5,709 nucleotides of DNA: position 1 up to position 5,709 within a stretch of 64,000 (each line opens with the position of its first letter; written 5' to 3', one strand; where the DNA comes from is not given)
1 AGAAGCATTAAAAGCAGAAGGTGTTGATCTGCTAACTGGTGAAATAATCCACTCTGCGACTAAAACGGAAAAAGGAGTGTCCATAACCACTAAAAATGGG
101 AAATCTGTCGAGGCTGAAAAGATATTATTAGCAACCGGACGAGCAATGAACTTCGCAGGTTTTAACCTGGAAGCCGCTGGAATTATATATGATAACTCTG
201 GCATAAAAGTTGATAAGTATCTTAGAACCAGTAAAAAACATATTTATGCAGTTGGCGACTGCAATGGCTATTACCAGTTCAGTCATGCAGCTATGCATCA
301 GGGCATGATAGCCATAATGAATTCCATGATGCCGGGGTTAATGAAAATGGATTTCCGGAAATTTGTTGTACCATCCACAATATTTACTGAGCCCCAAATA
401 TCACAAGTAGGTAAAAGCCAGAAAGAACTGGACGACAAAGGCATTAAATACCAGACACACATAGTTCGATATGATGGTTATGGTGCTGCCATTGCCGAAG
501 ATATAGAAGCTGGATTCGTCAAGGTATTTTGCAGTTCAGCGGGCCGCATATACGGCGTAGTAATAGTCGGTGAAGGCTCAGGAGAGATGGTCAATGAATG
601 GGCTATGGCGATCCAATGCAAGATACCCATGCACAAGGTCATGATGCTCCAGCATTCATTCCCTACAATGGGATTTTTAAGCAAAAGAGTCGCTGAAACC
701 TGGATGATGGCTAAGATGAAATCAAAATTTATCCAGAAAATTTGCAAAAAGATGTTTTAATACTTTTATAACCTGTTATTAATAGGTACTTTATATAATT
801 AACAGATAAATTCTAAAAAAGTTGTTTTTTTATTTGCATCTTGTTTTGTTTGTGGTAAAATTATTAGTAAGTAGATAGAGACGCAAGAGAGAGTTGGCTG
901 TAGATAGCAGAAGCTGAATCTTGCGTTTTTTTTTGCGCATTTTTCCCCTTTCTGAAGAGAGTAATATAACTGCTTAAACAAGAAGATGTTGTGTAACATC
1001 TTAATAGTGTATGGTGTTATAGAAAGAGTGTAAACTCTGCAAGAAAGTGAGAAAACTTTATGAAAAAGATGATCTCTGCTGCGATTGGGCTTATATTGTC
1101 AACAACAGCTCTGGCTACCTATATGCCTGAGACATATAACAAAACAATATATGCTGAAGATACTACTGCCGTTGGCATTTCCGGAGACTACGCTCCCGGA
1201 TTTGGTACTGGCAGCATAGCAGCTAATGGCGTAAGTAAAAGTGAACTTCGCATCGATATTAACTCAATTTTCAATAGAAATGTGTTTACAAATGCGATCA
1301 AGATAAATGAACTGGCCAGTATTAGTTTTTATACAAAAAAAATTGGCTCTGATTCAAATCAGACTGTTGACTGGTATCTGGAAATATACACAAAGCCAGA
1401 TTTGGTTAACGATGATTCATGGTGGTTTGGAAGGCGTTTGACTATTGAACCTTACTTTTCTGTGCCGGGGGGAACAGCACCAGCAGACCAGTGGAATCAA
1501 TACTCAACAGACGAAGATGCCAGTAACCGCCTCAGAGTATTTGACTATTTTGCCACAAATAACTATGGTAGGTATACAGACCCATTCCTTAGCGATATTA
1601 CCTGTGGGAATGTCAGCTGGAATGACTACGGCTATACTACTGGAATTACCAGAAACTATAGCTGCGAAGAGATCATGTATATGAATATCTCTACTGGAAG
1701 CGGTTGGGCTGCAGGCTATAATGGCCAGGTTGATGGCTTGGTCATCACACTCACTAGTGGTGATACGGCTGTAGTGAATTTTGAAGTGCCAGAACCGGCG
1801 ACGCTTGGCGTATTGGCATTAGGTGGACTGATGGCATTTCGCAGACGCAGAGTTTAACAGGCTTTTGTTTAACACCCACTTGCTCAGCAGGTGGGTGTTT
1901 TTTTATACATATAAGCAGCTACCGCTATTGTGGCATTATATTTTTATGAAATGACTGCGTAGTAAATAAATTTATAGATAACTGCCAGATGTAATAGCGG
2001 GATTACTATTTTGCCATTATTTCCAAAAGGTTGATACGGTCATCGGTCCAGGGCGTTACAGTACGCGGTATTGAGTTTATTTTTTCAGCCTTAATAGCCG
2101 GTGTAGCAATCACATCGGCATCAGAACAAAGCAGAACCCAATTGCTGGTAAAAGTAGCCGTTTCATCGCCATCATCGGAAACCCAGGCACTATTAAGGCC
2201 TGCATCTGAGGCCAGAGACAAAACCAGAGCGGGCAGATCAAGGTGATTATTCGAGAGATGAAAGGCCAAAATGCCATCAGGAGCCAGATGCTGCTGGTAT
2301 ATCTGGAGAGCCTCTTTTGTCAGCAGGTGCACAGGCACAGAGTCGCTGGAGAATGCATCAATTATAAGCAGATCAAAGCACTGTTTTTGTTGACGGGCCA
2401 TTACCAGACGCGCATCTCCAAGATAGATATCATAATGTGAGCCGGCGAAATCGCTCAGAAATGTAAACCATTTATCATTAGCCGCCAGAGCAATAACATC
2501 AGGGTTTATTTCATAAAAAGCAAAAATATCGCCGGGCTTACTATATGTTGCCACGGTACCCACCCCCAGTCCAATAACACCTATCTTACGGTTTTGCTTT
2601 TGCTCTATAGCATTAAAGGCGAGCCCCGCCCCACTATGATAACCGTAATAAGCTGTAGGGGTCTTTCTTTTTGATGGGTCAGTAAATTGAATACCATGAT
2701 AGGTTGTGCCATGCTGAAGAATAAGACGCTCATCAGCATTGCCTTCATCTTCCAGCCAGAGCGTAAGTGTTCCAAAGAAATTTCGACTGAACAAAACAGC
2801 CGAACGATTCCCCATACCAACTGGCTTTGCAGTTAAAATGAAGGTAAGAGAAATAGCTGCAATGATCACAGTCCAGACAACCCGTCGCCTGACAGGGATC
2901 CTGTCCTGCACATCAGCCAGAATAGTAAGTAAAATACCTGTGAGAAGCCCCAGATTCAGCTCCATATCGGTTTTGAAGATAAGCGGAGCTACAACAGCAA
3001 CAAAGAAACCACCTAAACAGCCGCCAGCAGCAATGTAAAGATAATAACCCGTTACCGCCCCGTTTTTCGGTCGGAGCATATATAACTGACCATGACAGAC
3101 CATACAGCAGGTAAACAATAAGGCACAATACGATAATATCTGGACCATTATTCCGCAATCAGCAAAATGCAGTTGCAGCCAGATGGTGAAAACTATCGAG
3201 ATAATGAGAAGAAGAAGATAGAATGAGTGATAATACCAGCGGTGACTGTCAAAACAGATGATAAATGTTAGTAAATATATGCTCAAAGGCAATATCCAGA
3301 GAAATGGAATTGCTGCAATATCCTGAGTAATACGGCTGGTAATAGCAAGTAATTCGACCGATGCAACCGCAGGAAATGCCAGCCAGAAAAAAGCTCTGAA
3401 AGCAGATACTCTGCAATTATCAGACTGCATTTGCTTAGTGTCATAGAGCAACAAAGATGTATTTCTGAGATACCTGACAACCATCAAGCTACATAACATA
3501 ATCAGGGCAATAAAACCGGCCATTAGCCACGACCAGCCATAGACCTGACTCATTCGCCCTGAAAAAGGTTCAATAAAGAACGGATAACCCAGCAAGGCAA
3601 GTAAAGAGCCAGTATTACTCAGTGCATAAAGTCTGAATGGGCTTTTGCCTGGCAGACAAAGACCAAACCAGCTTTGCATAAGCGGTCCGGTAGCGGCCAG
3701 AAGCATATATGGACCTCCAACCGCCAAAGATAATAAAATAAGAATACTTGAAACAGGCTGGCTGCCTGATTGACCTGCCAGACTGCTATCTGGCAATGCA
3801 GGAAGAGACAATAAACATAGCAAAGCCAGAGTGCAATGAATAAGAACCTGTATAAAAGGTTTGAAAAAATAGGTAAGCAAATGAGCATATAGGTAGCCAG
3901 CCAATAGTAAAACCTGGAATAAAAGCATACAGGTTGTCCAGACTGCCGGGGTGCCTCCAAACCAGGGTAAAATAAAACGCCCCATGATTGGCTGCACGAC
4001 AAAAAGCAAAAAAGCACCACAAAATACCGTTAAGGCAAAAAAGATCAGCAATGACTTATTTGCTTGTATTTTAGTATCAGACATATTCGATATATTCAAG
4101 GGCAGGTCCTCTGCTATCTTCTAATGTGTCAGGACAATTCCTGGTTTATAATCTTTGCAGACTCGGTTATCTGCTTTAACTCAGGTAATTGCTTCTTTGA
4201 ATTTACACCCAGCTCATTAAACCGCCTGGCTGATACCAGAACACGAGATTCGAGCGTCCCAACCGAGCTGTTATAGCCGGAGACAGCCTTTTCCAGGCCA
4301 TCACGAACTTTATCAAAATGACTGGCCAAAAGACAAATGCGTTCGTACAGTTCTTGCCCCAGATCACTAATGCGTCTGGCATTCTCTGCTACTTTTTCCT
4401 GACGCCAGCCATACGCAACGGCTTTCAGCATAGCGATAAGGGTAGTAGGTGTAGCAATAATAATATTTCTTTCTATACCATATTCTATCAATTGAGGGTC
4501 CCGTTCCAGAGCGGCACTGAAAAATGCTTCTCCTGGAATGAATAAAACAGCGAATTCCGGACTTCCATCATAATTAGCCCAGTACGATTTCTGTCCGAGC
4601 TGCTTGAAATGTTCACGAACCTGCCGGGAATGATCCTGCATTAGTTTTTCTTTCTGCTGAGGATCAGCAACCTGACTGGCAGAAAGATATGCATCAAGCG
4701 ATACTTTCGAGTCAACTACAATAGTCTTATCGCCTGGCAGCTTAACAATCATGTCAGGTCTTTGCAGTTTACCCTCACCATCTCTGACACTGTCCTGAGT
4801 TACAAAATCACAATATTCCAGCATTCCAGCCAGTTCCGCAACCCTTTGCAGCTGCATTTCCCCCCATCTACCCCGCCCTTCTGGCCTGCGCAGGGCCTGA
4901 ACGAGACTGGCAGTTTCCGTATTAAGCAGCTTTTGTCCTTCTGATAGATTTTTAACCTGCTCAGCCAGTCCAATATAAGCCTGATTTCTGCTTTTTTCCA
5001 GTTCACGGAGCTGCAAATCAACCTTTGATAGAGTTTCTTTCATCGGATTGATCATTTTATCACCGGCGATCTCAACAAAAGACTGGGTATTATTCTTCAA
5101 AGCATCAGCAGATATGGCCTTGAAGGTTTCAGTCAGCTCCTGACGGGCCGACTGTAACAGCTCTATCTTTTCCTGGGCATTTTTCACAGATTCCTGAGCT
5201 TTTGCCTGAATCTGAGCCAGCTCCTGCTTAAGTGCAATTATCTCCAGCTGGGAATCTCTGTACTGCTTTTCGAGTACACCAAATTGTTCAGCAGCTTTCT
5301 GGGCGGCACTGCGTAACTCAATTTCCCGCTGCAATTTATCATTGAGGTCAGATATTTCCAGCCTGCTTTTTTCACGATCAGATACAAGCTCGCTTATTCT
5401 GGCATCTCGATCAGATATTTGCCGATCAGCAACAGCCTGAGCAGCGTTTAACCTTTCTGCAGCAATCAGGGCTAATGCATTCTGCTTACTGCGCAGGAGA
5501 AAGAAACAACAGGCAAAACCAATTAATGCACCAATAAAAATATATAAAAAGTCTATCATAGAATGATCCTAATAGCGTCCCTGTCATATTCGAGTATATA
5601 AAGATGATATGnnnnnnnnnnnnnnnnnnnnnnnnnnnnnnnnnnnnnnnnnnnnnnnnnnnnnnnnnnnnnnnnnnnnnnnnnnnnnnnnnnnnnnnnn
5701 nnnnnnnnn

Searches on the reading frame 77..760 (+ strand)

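Call 79: search_protein_families(library=pfam, proteins=[window:77-760:+], max_evalue=0.00001)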
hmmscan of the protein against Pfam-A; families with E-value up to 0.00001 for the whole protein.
window:77-760:+ (227 aa): 2 families
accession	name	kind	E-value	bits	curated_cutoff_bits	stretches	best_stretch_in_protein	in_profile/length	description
PF02852.28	Pyr_redox_dim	-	2.4e-21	76.5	25.3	1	98-199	1-103/110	Pyridine nucleotide-disulphide oxidoreductase, dimerisation domain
PF07992.20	Pyr_redox_2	-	1.7e-14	54.4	26.1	1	3-76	218-291/291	Pyridine nucleotide-disulphide oxidoreductase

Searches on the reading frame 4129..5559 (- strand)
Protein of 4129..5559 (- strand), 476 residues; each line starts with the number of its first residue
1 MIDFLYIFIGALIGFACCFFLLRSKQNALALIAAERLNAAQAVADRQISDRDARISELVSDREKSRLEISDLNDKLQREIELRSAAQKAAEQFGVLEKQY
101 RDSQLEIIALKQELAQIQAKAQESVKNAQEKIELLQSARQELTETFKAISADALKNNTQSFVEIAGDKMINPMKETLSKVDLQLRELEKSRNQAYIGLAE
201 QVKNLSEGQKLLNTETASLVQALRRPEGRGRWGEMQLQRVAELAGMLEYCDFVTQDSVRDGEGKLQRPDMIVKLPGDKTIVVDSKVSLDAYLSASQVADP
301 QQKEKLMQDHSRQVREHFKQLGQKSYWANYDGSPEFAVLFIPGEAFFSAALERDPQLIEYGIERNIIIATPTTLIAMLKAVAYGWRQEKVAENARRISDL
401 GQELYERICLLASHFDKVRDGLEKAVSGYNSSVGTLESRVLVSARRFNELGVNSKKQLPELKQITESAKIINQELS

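Call 79: search_protein_families(library=pfam, proteins=[window:4129-5559:-], max_evalue=0.00001)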
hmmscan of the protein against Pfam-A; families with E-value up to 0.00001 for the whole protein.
window:4129-5559:- (476 aa): 1 family
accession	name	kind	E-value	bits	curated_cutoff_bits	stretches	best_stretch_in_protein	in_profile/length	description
PF02646.22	RmuC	-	3e-100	335.5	26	1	167-457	4-291/291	RmuC family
